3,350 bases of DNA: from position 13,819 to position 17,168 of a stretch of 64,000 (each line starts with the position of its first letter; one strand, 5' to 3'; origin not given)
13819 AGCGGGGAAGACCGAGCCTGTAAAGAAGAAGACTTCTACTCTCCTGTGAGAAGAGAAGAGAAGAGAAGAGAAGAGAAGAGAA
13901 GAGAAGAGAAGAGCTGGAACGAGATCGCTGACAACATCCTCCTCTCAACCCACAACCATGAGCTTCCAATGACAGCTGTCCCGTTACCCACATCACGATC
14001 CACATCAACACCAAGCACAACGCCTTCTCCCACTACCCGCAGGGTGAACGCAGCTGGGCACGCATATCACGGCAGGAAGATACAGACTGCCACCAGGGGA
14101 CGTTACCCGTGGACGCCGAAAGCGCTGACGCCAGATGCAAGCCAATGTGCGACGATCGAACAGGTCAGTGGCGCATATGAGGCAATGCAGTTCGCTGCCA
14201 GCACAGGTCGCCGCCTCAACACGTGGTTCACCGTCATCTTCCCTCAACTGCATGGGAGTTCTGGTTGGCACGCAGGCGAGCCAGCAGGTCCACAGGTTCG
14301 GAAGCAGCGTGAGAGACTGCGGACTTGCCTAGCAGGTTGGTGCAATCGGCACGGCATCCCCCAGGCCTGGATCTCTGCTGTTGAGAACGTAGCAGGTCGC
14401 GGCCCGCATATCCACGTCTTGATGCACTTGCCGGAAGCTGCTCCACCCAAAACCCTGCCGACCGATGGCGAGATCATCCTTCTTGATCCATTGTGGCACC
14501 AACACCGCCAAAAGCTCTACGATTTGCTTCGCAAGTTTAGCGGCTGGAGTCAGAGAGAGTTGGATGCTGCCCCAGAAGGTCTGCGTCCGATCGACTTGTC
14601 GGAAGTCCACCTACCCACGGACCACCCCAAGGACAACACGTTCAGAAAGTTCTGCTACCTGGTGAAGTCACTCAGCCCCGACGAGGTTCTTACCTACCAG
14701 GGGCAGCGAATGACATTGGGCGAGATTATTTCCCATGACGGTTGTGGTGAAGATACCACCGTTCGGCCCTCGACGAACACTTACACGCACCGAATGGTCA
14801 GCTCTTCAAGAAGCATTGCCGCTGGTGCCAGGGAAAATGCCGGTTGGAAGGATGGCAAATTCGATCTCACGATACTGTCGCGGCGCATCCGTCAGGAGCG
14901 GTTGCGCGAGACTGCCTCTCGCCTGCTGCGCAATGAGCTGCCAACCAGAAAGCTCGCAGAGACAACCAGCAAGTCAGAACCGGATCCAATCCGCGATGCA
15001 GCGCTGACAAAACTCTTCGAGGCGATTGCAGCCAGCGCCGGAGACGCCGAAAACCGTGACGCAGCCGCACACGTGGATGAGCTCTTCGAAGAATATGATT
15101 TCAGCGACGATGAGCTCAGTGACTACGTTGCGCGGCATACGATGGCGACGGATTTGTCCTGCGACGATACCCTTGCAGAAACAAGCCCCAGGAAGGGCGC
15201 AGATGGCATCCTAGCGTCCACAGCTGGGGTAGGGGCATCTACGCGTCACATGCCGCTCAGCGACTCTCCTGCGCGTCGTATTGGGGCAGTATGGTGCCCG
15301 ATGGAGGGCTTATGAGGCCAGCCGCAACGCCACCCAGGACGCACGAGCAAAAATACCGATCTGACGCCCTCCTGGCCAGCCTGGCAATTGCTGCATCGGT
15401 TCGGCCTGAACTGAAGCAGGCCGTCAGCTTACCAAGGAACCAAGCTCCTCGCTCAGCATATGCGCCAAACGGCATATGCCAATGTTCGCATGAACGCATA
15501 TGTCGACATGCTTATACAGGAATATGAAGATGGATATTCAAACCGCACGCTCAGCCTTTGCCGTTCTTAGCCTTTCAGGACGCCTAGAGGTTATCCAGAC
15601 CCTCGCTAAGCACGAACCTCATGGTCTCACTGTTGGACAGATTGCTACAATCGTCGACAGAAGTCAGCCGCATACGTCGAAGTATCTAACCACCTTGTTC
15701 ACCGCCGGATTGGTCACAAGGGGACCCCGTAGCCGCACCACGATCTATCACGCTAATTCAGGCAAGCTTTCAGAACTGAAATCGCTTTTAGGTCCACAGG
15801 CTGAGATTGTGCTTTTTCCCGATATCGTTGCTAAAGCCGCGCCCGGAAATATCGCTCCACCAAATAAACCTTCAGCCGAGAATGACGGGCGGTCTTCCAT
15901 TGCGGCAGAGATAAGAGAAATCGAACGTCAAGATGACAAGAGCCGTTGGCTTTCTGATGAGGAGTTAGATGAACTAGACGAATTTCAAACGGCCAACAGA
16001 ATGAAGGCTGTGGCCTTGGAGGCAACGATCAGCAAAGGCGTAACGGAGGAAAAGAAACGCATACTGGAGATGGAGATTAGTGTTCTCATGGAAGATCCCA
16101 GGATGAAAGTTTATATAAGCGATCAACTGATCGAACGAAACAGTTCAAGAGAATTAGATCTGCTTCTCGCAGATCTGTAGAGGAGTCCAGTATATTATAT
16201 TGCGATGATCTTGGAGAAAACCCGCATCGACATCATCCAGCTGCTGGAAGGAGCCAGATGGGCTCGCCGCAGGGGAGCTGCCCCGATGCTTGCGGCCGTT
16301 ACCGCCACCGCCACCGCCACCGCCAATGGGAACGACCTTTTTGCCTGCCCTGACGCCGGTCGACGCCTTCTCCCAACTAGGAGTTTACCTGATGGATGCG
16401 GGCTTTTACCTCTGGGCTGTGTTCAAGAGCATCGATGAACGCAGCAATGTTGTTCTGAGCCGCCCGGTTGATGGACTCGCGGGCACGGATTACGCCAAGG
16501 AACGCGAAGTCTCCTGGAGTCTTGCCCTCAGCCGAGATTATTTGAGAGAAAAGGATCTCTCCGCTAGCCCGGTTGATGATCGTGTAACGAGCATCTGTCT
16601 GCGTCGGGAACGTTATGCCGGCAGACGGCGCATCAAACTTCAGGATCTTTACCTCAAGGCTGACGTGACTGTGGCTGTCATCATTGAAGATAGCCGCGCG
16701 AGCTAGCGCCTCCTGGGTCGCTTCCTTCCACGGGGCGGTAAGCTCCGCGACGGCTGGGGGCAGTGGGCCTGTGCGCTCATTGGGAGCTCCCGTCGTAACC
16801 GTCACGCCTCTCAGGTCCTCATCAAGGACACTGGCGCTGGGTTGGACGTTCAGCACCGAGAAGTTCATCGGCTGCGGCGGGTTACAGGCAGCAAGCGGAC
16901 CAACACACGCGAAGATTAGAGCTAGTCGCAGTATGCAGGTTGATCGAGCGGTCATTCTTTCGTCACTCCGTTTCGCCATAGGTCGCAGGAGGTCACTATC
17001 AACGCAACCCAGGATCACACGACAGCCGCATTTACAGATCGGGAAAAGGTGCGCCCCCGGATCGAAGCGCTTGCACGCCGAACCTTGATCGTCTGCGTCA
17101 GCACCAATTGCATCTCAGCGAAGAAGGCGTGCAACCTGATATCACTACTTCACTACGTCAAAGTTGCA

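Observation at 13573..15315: HUH Rep-like gene carrying a perfect (GAGAA)x9 pentanucleotide tract at its 5' end: possible slipped-strand phase switch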

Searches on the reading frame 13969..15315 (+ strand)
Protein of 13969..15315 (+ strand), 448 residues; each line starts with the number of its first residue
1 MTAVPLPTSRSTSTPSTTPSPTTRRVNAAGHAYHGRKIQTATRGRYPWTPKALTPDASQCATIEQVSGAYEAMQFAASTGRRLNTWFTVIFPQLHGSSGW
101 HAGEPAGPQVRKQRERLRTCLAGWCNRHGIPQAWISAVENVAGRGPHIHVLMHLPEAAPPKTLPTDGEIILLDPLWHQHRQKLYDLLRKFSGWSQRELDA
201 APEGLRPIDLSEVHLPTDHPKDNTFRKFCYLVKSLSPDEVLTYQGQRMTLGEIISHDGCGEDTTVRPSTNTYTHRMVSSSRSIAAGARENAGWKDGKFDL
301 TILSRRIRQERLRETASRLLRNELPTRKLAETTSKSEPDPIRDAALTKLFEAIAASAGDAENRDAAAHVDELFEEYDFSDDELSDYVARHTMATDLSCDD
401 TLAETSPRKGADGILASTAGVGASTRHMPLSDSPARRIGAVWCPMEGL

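Call 8: search_solved_structures(query=window:13969-15315:+, max_evalue=10)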
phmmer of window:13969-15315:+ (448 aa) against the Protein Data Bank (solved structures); distinct sequences matched with E-value up to 10: 3.
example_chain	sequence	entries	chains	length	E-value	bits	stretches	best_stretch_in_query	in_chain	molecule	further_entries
3idx_L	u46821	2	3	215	0.64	12.1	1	187-247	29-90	Fab b13 light chain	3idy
7bu8_I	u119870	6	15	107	1.4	10.9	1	187-248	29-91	SIgN-3C Fab light chain | SIgN-3C IgG light chain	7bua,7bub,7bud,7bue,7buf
8gjg_A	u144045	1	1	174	4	9.5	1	309-350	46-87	gluc_A04_0005 Binder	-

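Call 20: search_protein_representatives(protein=window:13969-15315:+)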
Query: 448 residues. Proteins with E-value up to 0.001 (for the whole library): 42; up to 1e-10: 24; up to 1e-30: 4. The best 42 are listed.
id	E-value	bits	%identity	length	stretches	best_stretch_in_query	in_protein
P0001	0.0e+00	1031.1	100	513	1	1-448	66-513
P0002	3.1e-88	313.1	52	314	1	16-321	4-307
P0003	2.7e-70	253.9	42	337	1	25-325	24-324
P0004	4.8e-44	167.4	36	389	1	13-316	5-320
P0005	4.3e-27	111.6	35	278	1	41-327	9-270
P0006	2.9e-26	108.8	38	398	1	55-340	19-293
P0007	1.7e-21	93.1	33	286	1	41-318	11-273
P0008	3.3e-19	85.6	30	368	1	43-335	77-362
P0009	1.3e-18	83.6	33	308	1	39-313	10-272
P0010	8.2e-18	81.0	28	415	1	52-321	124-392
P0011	1.4e-17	80.2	33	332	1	58-306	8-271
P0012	8.8e-17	77.6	32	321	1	41-266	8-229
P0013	1.9e-16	76.5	27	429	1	11-368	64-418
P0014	2.3e-16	76.3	29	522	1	63-343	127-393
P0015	2.5e-15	72.8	32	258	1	42-297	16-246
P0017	5.3e-15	71.7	31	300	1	62-329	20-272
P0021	3.3e-12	62.5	33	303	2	70-158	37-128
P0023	4.0e-11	59.0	29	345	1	75-342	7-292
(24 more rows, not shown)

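Call 22: search_protein_families(library=pfam, alignment_id=A1, max_evalue=0.1)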
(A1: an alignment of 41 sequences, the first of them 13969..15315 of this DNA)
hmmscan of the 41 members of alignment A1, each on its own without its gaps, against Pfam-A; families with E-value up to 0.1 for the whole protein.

A. member 1, window:13969-15315:+ (448 aa): 0 families

B. families by the number of members that match (of 41 scanned): 2 families
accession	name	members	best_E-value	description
PF23343.2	REP_ORF2-G2P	24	0.00057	Replication-associated protein ORF2/G2P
PF06203.19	CCT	1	0.053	CCT motif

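Call 29: find_encoding_contigs(protein=P0002, flank=6000, max_places=4)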
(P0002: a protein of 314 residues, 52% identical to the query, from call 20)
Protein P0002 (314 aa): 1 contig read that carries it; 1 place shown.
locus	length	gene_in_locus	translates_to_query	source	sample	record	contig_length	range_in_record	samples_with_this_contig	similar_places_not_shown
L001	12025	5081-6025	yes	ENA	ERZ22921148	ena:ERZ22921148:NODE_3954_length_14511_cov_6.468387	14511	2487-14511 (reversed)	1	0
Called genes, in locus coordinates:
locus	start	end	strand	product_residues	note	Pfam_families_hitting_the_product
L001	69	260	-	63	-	-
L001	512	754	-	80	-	-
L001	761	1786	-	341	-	-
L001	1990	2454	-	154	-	-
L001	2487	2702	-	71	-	-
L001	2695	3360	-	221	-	PF13759:2OG-FeII_Oxy_5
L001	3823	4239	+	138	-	-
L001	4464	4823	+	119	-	PF04266:ASCH (weak)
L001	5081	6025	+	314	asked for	-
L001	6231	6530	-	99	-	PF01022:HTH_5, PF01047:MarR (faint), PF12840:HTH_20, PF12802:MarR_2 (weak), PF09339:HTH_IclR (weak)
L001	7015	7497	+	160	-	-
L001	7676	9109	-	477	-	PF00145:DNA_methylase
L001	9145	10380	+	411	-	-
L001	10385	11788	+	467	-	PF00176:SNF2-rel_dom, PF00270:DEAD, PF04851:ResIII, PF00271:Helicase_C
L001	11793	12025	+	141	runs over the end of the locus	PF03852:Vsr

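Call 30: find_encoding_contigs(protein=P0003, flank=6000, max_places=3)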
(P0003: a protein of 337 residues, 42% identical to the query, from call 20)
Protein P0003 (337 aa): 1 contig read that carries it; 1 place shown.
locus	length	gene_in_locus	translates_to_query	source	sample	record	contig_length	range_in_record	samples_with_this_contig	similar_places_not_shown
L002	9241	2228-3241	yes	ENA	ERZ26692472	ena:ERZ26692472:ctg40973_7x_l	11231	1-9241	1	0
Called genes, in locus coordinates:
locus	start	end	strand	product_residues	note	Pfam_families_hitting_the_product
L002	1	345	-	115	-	?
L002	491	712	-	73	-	-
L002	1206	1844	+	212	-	-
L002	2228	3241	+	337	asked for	-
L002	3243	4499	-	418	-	PF00589:Phage_integrase (weak)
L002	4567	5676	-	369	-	PF01609:DDE_Tnp_1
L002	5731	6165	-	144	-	PF20172:DUF6538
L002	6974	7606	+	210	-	PF00239:Resolvase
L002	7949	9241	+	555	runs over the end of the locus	-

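Call 31: find_encoding_contigs(protein=P0004, flank=6000, max_places=3)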
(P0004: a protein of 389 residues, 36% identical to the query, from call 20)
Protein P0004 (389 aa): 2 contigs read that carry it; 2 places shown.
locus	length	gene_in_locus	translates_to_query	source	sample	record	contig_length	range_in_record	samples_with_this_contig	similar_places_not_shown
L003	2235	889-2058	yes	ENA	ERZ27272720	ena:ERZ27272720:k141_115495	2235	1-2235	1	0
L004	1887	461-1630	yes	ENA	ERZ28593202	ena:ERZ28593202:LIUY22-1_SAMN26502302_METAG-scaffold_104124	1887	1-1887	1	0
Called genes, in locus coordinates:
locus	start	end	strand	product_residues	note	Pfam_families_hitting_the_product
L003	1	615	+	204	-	?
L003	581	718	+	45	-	-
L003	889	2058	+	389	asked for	-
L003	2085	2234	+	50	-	?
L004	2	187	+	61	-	?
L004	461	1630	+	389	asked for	-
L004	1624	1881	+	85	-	-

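Call 32: find_encoding_contigs(protein=P0005, flank=6000, max_places=3)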
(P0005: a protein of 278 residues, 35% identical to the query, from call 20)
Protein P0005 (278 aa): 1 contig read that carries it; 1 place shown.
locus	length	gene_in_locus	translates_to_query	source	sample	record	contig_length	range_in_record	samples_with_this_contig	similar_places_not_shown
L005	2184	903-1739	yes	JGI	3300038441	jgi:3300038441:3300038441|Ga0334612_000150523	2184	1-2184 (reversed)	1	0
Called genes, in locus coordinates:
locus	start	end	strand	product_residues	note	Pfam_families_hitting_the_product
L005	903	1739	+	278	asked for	-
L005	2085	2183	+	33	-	?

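Call 48: search_protein_families(library=phrogs, proteins=[window:13969-15315:+], max_evalue=0.01)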
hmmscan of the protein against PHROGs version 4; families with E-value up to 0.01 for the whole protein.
window:13969-15315:+ (448 aa): 0 families

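Call 63: find_encoding_contigs(protein=P0014, flank=8000, max_places=2)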
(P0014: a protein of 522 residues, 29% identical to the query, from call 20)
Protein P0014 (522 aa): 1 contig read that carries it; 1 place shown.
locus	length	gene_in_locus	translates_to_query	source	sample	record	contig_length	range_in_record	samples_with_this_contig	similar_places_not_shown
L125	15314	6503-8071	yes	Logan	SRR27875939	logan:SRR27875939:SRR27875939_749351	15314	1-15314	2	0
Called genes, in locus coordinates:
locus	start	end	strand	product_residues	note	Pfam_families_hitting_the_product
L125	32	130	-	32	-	-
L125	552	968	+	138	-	-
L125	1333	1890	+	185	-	-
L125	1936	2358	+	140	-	-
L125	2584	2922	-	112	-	-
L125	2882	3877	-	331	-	PF00239:Resolvase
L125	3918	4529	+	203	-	-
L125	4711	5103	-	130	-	-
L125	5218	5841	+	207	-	-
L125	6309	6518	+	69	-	-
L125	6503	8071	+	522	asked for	-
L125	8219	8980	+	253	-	-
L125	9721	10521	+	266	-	-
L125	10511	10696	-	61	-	-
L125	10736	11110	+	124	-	-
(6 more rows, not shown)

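Call 64: find_encoding_contigs(protein=P0013, flank=8000, max_places=2)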
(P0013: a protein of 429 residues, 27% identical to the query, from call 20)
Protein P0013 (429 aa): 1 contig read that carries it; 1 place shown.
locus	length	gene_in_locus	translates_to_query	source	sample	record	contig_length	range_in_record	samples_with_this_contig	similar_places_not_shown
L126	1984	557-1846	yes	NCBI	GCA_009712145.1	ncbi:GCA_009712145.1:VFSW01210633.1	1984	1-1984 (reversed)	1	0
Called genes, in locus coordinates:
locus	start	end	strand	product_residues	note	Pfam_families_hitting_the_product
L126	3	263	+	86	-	?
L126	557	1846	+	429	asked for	-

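Call 65: find_encoding_contigs(protein=P0006, flank=8000, max_places=2)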
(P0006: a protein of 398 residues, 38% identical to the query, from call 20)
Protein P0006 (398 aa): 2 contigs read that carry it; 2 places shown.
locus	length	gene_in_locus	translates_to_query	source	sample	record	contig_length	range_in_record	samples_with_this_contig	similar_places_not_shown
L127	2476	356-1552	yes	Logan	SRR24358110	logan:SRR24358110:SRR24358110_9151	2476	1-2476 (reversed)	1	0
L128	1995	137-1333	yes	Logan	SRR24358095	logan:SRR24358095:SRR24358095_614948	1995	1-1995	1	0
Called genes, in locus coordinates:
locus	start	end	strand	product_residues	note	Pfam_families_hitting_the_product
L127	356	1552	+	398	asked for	-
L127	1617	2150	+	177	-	-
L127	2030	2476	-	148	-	?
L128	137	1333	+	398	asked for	-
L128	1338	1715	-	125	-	-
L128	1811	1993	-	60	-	?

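Call 66: find_encoding_contigs(protein=P0008, flank=8000, max_places=2)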
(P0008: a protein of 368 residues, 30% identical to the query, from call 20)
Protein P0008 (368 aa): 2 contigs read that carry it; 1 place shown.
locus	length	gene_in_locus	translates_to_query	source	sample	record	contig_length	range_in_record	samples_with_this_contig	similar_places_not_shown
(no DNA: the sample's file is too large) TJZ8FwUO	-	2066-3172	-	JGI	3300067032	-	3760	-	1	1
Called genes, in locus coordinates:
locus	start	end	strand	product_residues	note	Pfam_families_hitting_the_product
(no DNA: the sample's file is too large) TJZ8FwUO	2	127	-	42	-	?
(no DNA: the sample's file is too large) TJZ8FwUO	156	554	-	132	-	-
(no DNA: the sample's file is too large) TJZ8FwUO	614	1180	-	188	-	-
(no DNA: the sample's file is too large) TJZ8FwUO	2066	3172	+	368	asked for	-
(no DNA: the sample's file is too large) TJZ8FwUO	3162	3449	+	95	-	-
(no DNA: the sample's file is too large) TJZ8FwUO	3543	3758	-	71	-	?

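Call 70: search_protein_families(library=pfam, proteins=[P0005, P0007, P0009, P0011, P0015, P0017, P0021, P0023, P0002, P0003], max_evalue=1)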
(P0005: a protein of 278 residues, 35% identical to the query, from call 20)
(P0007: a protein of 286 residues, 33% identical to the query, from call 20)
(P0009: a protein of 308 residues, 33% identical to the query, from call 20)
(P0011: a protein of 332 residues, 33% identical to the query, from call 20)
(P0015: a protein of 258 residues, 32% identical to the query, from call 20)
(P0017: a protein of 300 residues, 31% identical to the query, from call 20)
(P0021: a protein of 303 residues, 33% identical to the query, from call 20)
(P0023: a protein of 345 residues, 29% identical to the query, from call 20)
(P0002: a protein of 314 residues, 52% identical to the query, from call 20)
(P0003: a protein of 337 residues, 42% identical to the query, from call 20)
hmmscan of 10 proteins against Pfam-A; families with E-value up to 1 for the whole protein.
P0005 (278 aa): 1 family
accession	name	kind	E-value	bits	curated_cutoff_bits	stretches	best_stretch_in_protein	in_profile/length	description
PF23343.2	REP_ORF2-G2P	-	0.056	14.2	27.8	1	80-125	20-63/99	Replication-associated protein ORF2/G2P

P0007 (286 aa): 2 families
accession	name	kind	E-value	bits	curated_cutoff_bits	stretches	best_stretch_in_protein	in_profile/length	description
PF23343.2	REP_ORF2-G2P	-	0.0078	16.9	27.8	1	75-131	13-67/99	Replication-associated protein ORF2/G2P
PF22913.1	NBAS_11th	-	0.16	12.4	27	1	171-216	15-59/125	NBAS subunit of NRZ tethering complex, C-terminal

P0009 (308 aa): 0 families

P0011 (332 aa): 1 family
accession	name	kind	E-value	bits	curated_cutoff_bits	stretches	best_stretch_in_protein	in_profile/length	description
PF23343.2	REP_ORF2-G2P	-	0.00071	20.3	27.8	1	58-110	16-66/99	Replication-associated protein ORF2/G2P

P0015 (258 aa): 0 families

P0017 (300 aa): 1 family
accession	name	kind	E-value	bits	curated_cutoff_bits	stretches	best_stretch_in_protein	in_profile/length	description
PF23343.2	REP_ORF2-G2P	-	0.014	16.1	27.8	1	64-121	13-61/99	Replication-associated protein ORF2/G2P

P0021 (303 aa): 1 family
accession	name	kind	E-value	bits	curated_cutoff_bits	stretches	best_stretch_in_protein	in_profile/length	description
PF23343.2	REP_ORF2-G2P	-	0.0006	20.5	27.8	1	52-134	2-69/99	Replication-associated protein ORF2/G2P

P0023 (345 aa): 1 family
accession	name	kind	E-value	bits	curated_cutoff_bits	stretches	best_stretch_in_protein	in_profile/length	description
PF23343.2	REP_ORF2-G2P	-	0.031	15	27.8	1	17-100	2-72/99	Replication-associated protein ORF2/G2P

P0002 (314 aa): 1 family
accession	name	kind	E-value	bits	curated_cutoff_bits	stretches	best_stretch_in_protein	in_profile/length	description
PF23343.2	REP_ORF2-G2P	-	0.24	12.1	27.8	1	99-149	16-66/99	Replication-associated protein ORF2/G2P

P0003 (337 aa): 2 families
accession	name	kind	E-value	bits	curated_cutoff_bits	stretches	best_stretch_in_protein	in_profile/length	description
PF23343.2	REP_ORF2-G2P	-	0.018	15.8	27.8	1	112-164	20-72/99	Replication-associated protein ORF2/G2P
PF21500.3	HolB_lid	-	0.17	12.1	27.1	1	294-310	2-18/40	DNA polymerase III subunit delta', AAA+ ATPase lid domain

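Call 91: search_protein_families(library=padloc, proteins=[window:13969-15315:+], max_evalue=0.01)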
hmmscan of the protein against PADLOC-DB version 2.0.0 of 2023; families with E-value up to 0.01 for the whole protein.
window:13969-15315:+ (448 aa): 0 families

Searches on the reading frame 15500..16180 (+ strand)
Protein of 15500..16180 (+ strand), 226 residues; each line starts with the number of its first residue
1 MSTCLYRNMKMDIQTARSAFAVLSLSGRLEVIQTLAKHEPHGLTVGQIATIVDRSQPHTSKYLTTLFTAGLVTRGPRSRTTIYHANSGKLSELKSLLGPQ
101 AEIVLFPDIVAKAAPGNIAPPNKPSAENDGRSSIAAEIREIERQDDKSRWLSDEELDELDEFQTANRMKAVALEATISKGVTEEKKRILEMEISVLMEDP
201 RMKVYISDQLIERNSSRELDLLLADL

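Call 4: search_protein_families(library=pfam, proteins=[window:15500-16180:+], max_evalue=1)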
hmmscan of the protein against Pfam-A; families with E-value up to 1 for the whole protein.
window:15500-16180:+ (226 aa): 13 families
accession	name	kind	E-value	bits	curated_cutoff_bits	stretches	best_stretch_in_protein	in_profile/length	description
PF01022.26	HTH_5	-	5.9e-05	23.3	22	1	27-73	3-46/47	Bacterial regulatory protein, arsR family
PF25212.1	HVO_A0114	-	0.00015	21.9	27.6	1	13-79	10-73/84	HVO_A0114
PF01047.28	MarR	-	0.00033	20.9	24.6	1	29-75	6-50/59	MarR family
PF09339.16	HTH_IclR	-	0.0013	18.9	22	1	29-74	6-50/52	IclR helix-turn-helix domain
PF01978.25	TrmB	-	0.0034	17.6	25.6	1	42-85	22-64/68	Sugar-specific transcriptional regulator TrmB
PF12802.13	MarR_2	-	0.0047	17.5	27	1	31-76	10-54/61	MarR family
PF08100.18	Dimerisation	-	0.01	16.1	25.6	1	19-85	18-83/93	O-methyltransferase dimerisation domain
PF24033.1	DUF7342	-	0.028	14.8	31.6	1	36-87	11-62/150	Family of unknown function (DUF7342)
PF12840.13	HTH_20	-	0.05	14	27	1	28-73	6-49/51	Helix-turn-helix domain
PF02082.26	Rrf2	-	0.066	13.8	30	1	31-73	11-54/132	Iron-dependent Transcriptional regulator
PF25157.1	Vps8_C_schizo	-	0.1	12.7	27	1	199-213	22-36/37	Schizosaccharomyces Vps8, C-terminal domain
PF13463.12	HTH_27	-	0.14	12.9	22.2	1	31-81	8-60/68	Winged helix DNA-binding domain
PF16365.12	EutK_C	-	0.16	12.4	27.5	0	36-72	9-44/52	Ethanolamine utilization protein EutK C-terminus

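Call 5: search_protein_families(library=ncbifam, proteins=[window:15500-16180:+], max_evalue=1)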
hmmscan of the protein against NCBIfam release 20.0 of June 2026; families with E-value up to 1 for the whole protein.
window:15500-16180:+ (226 aa): 7 families
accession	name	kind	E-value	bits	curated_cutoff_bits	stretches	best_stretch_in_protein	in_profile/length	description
NF033788.1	HTH_metalloreg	subfamily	6e-11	42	55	1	18-93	3-76/77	metalloregulator ArsR/SmtB family transcription factor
NF033789.1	repress_SdpR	subfamily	2.9e-05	23.9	100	1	20-92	2-71/79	autorepressor SdpR family transcription factor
NF041413.1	ArsR_Rv2640c_fam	equivalog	0.00018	21.9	155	1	27-99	43-115/118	Rv2640c family ArsR-like transcriptional regulator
NF040642.1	sulf_sens_BigR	equivalog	0.0011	19.1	155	1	15-84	9-75/95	sulfite-sensing transcriptional repressor BigR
TIGR01884.1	cas_HTH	subfamily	0.003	17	60.2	1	28-86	144-199/202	CRISPR-associated CARF protein Csa3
NF007528.0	PRK10141.1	subfamily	0.0083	16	97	1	19-73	9-61/117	metalloregulator ArsR/SmtB family transcription factor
NF045644.1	TransRegBhcR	equivalog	0.01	15.1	350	1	17-76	17-74/267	HTH-type transcriptional regulator BhcR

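Call 48: search_protein_families(library=phrogs, proteins=[window:15500-16180:+], max_evalue=0.01)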
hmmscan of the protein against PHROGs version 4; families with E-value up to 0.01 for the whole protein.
window:15500-16180:+ (226 aa): 2 families
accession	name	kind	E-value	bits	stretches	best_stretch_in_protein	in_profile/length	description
phrog_1368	-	transcription regulation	1.5e-06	28.9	1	29-76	14-61/101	transcriptional regulator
phrog_11214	-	unknown function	0.0074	17.3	0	14-77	40-100/123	-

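Call 91: search_protein_families(library=padloc, proteins=[window:15500-16180:+], max_evalue=0.01)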
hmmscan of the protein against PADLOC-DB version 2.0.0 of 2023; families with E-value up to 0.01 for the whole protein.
window:15500-16180:+ (226 aa): 6 families
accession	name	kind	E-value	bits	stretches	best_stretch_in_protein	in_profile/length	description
PDLC01438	Csa3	-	1.5e-08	33.1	1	9-176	131-249/305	"CAS-I,CAS-II,CAS-III,CAS-IV,CAS-V,CAS-VI; associated_signaling"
PDLC01720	Csa3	-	1.6e-05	23.4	1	9-134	8-94/118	Csa3_1_CAS-I-II-III-IV-V-VI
PDLC01268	CasR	-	0.00063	17.8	1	27-83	125-174/179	"CAS-I,CAS-II,CAS-III,CAS-IV,CAS-V,CAS-VI; associated_signaling"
PDLC01434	CasR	-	0.002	16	0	28-79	130-178/191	"CAS-I,CAS-II,CAS-III,CAS-IV,CAS-V,CAS-VI; associated_signaling"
PDLC04368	PDC-M05A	-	0.0044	14.9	1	25-89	12-76/201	-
PDLC02131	Csn2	-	0.008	14.1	0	149-193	173-217/220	-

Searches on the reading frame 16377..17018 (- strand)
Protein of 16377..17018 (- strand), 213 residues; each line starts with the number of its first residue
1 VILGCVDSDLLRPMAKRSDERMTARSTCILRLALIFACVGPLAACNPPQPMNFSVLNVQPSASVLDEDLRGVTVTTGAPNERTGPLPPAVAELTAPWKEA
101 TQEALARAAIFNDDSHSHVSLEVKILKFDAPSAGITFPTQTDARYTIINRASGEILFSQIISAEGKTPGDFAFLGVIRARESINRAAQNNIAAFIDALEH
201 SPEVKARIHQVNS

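Call 13: search_protein_families(library=pfam, proteins=[window:16377-17018:-], max_evalue=0.01)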
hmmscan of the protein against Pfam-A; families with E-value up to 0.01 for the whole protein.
window:16377-17018:- (213 aa): 0 families

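Call 48: search_protein_families(library=phrogs, proteins=[window:16377-17018:-], max_evalue=0.01)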
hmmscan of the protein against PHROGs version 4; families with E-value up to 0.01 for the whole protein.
window:16377-17018:- (213 aa): 1 family
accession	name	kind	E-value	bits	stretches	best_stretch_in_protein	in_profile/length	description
phrog_12521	-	unknown function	6.8e-43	147.2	1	39-200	3-164/178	-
